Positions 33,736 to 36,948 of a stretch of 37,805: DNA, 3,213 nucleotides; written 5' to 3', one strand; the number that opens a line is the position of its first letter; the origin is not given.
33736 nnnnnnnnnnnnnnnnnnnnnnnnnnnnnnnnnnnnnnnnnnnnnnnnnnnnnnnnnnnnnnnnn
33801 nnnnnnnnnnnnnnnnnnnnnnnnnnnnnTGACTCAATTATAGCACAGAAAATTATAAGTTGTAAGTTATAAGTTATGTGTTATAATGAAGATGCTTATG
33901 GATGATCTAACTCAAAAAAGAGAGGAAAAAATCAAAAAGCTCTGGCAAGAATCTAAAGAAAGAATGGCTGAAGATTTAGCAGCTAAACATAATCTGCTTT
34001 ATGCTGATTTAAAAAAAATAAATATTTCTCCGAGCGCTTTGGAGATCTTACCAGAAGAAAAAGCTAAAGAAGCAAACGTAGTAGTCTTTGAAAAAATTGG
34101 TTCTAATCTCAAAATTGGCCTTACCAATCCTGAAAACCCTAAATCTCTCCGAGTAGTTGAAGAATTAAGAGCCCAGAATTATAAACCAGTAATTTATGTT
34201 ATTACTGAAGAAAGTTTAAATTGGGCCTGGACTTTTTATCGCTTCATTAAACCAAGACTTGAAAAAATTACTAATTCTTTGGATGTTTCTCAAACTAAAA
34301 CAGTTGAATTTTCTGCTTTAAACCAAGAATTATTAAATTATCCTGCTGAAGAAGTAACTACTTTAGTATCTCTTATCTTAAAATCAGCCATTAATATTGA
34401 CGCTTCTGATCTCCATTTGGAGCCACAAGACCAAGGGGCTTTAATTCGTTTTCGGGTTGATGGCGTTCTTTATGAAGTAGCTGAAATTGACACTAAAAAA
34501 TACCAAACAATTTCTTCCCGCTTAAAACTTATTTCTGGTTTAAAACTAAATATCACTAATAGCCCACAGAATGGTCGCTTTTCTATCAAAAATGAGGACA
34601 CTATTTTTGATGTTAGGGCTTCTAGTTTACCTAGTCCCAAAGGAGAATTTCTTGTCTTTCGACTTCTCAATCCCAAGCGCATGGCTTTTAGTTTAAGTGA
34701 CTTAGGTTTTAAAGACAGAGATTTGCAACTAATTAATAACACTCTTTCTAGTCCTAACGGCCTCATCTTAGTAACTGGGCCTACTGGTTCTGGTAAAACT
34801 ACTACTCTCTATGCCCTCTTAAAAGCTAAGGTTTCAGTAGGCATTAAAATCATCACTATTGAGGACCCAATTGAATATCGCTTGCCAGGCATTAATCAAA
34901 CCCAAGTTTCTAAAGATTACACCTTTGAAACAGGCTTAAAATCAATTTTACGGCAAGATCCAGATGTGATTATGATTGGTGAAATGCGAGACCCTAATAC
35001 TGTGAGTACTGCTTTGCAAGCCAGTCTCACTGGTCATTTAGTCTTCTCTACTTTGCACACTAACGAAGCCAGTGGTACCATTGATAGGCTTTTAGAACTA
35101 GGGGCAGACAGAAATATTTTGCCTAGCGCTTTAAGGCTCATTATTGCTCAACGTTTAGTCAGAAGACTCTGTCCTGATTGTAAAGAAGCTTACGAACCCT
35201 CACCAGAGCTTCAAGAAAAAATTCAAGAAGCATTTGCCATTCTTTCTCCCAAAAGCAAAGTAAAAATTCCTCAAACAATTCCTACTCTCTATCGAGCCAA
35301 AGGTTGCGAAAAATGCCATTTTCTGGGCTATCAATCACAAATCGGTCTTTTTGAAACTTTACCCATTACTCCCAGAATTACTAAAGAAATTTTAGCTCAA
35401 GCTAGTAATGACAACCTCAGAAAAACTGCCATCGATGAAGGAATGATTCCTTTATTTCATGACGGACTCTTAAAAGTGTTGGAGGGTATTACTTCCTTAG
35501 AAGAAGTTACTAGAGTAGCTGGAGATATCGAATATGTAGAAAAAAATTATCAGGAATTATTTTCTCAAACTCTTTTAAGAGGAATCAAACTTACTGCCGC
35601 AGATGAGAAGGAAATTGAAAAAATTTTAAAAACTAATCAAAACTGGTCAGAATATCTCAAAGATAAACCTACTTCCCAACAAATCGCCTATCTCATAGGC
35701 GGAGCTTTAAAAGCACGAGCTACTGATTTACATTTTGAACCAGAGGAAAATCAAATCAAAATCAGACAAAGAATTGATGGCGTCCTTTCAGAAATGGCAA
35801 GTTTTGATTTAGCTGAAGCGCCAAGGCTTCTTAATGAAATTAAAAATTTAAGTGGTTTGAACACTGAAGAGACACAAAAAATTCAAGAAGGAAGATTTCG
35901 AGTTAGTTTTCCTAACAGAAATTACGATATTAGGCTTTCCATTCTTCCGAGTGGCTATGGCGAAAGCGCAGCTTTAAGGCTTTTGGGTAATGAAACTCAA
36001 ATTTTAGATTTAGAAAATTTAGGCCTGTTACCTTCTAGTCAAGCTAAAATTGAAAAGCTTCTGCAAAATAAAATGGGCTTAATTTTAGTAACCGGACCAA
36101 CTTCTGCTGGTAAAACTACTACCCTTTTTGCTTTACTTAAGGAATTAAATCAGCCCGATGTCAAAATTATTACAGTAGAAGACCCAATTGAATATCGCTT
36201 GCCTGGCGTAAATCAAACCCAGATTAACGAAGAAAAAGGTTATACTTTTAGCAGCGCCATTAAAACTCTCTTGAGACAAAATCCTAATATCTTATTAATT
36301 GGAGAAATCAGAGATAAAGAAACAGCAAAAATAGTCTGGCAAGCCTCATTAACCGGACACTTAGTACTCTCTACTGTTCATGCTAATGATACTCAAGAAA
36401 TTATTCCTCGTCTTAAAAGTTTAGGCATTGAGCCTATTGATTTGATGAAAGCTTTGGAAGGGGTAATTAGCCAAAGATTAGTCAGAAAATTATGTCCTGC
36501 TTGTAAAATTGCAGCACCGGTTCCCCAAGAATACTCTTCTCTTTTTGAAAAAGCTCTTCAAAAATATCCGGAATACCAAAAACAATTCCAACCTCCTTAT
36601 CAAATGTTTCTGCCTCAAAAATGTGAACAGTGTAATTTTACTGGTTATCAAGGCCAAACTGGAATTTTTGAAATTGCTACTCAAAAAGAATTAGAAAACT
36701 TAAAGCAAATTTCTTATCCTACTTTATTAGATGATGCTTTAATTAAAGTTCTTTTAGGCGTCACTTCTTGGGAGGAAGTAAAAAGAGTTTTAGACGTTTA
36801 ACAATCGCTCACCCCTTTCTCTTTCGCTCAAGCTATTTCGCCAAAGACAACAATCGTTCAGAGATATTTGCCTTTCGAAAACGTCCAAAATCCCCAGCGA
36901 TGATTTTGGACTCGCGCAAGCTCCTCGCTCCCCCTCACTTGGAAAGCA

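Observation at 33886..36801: Two complete PilB/GspE secretion ATPases fused into one polypeptide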

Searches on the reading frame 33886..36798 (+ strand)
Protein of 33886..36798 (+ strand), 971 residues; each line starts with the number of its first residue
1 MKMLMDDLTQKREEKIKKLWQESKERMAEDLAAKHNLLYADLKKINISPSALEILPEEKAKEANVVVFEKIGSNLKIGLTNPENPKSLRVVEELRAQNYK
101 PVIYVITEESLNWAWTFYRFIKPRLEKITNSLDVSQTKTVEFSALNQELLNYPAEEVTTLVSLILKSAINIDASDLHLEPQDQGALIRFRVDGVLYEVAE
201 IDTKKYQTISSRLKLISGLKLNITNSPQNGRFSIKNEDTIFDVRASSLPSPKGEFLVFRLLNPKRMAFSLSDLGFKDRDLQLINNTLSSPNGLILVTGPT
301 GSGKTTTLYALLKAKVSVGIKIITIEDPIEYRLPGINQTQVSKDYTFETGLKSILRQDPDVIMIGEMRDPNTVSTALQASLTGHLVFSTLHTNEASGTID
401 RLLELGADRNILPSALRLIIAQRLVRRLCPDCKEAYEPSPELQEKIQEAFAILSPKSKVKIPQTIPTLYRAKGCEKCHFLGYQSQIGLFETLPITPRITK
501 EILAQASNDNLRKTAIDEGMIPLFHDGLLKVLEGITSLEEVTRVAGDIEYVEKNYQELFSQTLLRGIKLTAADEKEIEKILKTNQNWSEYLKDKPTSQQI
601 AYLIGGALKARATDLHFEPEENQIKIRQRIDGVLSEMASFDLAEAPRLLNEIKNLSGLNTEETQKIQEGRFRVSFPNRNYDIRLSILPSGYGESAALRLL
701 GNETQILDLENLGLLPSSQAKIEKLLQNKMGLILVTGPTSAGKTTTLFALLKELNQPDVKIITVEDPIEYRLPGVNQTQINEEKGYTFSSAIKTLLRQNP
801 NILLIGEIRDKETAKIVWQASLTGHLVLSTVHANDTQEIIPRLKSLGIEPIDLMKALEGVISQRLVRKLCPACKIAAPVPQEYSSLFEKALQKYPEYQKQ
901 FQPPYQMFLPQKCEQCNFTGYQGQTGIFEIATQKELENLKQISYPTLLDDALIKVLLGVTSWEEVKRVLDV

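Call 3: search_protein_families(library=pfam, proteins=[window:33886-36798:+], max_evalue=0.01)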
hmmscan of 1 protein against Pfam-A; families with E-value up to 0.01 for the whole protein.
window:33886-36798:+ (971 aa): 41 families (the best 25 are shown)
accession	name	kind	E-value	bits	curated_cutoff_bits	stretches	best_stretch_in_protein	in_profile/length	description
PF00437.27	T2SSE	-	1.3e-214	712.3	24.9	2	156-543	7-370/370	Type II/IV secretion system protein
PF25199.1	nSTAND_NTPase5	-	3.8e-09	36.9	34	2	290-332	40-83/145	Novel STAND NTPase 5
PF13401.12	AAA_22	-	4e-09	37.3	27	1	291-326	5-40/130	AAA domain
PF20720.3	nSTAND3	-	1.4e-08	35.1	27.2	1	291-329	17-55/155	Novel STAND NTPase 3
PF13191.12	AAA_16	-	2.1e-08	35.3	32.6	1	284-314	13-47/167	AAA ATPase domain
PF03215.21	Rad17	-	2.7e-08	34.4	23.8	1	289-344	43-95/186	Rad17 P-loop domain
PF13604.12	AAA_30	-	7.7e-08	32.7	27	1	281-323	8-50/191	AAA domain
PF13173.12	AAA_14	-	1.6e-07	31.8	27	0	732-773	4-46/129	AAA domain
PF13555.12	AAA_29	-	3.7e-06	27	27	0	289-311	20-42/61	P-loop containing region of AAA domain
PF05157.20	MshEN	-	4.3e-06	27.1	23.1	1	36-114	2-79/90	MshEN domain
PF13238.12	AAA_18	-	9.4e-06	26.5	29.4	0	294-320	1-26/128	AAA domain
PF13086.12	AAA_11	-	2.2e-05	24.8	27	0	277-315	4-41/257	AAA domain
PF01637.24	ATPase_2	-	3.5e-05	24.1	33.2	0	278-337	6-66/225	ATPase domain predominantly from Archaea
PF13662.12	Toprim_4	-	3.6e-05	24.3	25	0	713-761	29-81/85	Toprim domain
PF02492.25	cobW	-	5.7e-05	23.2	20.7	0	294-324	3-34/180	CobW/HypB/UreG, nucleotide-binding domain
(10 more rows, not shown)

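Call 4: search_protein_families(library=ncbifam, proteins=[window:33886-36798:+], max_evalue=0.001)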
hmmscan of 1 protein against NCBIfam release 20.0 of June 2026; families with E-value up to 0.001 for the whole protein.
window:33886-36798:+ (971 aa): 32 families (the best 25 are shown)
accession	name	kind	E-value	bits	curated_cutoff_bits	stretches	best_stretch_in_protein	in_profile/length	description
TIGR02533.1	type_II_gspE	equivalog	6e-235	780.4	630.25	2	55-544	4-485/486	type II secretion system ATPase GspE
TIGR02538.1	type_IV_pilB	equivalog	9.5e-230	764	675.65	2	23-545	42-562/564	type IV-A pilus assembly ATPase PilB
NF007755.0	PRK10436.1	equivalog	2.8e-215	715.4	617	2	151-547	79-461/465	type II secretion system protein GspE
NF053534.1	T4PilAsmATPsTfpB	equivalog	4.6e-205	682.4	850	2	24-545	65-582/584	type IV pilus assembly ATPase TfpB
NF041000.1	ATPase_ComGA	equivalog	5.7e-150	497.7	300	2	603-867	3-266/267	competence type IV pilus ATPase ComGA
TIGR01420.1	pilT_fam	subfamily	1.4e-96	323.7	319.1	2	164-427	5-270/343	PilT/PilU family type 4a pilus ATPase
TIGR02525.1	plasmid_TraJ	equivalog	5.3e-49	167.1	368.3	2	285-426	143-299/372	plasmid transfer ATPase TraJ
TIGR02524.1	dot_icm_DotB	equivalog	1.6e-40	139.4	463.3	2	285-426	128-286/358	Dot/Icm type IV secretion system ATPase DotB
NF058587.1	archaellum_moto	equivalog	7.6e-38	130.5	550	2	725-867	271-418/527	archaellum flagellar ATPase motor FlaI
TIGR02782.1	TrbB_P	equivalog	1.3e-30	106.8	304.55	2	293-407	138-257/303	P-type conjugative transfer ATPase TrbB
TIGR03819.1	heli_sec_ATPase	hypoth_equivalog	1.9e-28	99.7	373.15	2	691-848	138-302/340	TadA family conjugal transfer-associated ATPase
NF010469.0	PRK13894.1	subfamily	3.4e-28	98.9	508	2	722-862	142-283/320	conjugal transfer ATPase TrbB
TIGR02788.1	VirB11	equivalog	8.1e-28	97.3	249.95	2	727-846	142-265/308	P-type DNA transfer ATPase VirB11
NF010407.0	PRK13833.1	subfamily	5e-22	78.7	499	2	294-408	147-265/323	conjugal transfer protein TrbB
NF053672.1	bindosome_BasE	exception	6e-22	78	1000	2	733-847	273-393/512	bindosome assembly system ATPase subunit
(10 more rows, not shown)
